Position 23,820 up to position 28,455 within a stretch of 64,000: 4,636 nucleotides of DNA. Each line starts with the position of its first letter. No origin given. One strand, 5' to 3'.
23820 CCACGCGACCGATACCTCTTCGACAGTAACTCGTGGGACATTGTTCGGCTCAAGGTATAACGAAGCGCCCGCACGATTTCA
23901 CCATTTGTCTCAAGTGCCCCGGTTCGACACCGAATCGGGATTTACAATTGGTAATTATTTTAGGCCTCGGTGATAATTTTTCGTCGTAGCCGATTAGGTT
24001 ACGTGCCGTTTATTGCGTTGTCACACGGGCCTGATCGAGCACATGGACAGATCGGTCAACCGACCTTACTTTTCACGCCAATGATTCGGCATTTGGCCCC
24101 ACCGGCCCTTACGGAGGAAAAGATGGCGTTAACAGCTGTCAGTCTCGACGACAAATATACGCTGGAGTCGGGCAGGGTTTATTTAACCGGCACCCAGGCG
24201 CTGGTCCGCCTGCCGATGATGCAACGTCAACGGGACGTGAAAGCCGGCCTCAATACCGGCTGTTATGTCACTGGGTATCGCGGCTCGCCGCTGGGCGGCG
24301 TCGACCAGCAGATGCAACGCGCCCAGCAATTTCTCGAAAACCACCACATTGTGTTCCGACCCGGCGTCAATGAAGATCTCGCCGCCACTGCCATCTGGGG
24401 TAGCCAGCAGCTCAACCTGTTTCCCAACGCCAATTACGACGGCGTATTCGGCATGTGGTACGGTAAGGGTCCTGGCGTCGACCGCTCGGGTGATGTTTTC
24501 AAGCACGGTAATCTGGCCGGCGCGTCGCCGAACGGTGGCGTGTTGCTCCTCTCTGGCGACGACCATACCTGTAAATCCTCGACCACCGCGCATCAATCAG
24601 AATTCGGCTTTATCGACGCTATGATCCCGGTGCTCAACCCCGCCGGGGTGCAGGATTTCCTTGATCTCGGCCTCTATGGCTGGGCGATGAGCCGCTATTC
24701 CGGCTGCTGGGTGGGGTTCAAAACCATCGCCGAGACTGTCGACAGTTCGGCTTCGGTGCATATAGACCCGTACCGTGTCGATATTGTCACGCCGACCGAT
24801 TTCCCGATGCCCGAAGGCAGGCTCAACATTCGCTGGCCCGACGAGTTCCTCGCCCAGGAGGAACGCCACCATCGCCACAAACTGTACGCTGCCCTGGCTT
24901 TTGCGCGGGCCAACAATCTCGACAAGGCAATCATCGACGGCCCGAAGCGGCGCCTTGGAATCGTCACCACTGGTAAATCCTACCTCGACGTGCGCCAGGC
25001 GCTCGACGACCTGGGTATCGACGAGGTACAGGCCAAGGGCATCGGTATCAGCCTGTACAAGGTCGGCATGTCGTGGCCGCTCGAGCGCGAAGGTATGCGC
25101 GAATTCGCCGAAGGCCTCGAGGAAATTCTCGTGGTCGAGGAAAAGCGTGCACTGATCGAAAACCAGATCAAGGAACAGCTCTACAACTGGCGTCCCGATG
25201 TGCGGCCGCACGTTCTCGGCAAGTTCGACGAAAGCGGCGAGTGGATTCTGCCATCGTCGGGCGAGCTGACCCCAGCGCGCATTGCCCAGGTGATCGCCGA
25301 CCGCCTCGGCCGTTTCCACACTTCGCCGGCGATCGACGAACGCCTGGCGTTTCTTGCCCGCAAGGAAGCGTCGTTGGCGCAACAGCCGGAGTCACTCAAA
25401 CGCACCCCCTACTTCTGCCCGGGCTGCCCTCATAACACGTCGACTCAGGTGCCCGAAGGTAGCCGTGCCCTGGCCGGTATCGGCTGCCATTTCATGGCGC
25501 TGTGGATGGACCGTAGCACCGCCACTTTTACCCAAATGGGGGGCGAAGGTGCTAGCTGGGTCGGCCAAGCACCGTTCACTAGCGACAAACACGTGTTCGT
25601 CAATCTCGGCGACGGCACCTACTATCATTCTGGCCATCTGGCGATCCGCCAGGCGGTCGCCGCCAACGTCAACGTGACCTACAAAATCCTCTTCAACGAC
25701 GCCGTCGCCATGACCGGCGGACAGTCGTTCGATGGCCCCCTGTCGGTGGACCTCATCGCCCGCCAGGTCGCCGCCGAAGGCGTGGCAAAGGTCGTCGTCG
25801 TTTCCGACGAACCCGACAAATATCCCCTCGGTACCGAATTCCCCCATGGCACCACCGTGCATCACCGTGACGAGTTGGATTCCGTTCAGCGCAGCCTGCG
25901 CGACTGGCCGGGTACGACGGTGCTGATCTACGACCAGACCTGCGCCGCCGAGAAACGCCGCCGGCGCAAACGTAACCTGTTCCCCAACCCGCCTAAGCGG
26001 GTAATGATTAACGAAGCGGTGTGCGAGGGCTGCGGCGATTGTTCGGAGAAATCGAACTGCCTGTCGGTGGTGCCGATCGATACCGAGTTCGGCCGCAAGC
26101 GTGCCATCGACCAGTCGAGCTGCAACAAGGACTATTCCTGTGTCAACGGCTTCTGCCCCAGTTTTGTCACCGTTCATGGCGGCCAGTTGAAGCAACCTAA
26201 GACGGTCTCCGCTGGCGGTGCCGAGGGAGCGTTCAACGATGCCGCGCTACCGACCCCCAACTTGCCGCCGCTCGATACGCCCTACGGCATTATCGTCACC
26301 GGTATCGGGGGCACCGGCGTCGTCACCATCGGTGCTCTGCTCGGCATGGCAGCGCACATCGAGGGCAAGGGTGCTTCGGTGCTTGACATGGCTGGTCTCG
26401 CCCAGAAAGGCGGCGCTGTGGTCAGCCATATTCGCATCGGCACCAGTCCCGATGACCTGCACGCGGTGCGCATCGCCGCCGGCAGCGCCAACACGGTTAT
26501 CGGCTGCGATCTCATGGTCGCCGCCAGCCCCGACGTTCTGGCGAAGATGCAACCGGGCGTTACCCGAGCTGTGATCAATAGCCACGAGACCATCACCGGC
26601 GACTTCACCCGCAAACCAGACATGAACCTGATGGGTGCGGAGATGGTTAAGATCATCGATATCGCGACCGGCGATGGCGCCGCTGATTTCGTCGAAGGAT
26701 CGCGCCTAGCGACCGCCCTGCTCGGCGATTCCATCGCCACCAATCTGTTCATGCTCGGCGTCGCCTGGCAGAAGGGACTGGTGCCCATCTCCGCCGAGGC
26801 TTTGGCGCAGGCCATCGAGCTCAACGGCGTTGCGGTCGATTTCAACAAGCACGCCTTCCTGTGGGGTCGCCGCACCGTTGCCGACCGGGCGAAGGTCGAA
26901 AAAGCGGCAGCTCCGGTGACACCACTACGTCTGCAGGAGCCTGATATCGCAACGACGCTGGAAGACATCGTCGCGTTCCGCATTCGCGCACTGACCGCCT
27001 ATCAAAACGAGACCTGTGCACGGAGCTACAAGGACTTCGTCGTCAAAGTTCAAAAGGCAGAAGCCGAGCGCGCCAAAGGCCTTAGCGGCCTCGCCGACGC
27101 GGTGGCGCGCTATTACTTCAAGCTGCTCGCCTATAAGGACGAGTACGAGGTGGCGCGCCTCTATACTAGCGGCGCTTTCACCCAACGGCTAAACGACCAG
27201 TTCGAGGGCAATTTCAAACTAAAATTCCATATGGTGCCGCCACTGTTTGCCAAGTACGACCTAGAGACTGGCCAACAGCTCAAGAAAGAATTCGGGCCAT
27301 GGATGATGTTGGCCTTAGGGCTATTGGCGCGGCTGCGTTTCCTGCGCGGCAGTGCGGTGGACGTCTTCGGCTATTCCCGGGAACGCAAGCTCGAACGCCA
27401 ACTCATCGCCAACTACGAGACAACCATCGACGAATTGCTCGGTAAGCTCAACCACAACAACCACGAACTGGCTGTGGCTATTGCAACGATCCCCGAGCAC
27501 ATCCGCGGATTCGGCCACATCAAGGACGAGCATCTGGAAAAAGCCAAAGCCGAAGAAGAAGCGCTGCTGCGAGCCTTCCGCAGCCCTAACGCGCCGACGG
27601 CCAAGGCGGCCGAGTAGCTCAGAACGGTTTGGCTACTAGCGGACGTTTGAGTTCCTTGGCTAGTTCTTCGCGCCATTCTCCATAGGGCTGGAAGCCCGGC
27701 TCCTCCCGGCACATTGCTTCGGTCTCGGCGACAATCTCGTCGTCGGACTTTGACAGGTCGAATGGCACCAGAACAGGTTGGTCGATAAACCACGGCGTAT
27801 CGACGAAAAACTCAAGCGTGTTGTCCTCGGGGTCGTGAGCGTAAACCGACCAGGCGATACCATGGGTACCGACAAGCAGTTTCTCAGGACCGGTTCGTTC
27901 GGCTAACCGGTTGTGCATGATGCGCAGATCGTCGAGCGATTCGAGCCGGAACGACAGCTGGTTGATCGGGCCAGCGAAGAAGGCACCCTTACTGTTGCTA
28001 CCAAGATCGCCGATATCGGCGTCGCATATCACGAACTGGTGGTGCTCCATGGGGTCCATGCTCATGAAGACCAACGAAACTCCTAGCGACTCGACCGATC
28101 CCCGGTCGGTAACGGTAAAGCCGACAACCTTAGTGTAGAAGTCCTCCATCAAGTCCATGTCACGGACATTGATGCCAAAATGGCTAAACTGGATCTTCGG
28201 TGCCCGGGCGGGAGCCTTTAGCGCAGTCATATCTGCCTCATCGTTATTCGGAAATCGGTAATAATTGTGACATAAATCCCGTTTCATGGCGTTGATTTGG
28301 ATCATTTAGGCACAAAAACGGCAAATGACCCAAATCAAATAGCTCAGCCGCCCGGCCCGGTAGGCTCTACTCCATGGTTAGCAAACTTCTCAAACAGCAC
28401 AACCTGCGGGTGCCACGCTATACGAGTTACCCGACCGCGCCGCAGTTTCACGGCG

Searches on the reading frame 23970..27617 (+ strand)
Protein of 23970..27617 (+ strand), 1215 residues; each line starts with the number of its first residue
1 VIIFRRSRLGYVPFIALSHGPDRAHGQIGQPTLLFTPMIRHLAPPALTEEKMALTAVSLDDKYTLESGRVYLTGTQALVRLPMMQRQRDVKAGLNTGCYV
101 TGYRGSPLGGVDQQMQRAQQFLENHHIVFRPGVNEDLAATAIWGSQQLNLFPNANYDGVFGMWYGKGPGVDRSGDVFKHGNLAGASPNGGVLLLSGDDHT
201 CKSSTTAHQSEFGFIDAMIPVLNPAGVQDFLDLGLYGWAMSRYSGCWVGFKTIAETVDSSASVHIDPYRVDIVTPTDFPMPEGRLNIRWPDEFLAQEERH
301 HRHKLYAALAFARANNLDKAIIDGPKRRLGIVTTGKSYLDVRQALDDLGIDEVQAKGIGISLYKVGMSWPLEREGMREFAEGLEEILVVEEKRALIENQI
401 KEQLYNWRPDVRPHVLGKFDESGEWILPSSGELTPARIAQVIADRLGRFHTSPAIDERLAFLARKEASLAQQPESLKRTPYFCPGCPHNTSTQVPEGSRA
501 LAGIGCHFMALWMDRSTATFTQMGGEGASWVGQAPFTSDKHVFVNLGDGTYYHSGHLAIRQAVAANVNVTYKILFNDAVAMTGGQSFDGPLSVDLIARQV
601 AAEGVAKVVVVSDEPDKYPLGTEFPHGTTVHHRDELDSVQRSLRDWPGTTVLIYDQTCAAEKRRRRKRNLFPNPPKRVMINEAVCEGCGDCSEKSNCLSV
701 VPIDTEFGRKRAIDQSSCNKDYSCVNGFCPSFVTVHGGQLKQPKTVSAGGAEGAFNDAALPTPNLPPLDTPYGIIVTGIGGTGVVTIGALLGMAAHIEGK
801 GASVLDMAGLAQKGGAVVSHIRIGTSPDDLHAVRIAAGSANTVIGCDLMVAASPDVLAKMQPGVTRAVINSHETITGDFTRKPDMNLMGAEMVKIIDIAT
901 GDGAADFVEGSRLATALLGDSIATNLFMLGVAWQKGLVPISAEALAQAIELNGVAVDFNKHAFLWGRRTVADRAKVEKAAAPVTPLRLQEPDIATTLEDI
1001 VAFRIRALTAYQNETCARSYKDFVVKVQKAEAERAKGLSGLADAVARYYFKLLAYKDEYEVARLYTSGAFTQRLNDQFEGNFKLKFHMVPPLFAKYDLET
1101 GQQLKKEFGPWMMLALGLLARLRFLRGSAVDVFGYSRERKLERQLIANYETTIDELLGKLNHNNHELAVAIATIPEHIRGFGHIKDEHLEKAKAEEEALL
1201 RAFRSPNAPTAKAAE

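Call 50: search_protein_families(library=pfam, max_evalue=0.00001, proteins=[window:23970-27617:+])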
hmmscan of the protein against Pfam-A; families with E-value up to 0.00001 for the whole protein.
window:23970-27617:+ (1215 aa): 2 families
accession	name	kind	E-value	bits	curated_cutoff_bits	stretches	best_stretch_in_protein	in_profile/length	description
PF20169.3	DUF6537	-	4.3e-68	229.6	27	1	997-1196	1-201/203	Family of unknown function (DUF6537)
PF01558.24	POR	-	2e-19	70.9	27.4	1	780-966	1-171/173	Pyruvate ferredoxin/flavodoxin oxidoreductase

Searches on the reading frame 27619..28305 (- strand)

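Call 50: search_protein_families(library=pfam, max_evalue=0.00001, proteins=[window:27619-28305:-])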
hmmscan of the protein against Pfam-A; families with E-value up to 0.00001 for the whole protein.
window:27619-28305:- (228 aa): 1 family
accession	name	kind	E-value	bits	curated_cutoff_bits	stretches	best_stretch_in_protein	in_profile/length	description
PF00903.31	Glyoxalase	-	9.8e-10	39.3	20.6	1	40-166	2-121/121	Glyoxalase/Bleomycin resistance protein/Dioxygenase superfamily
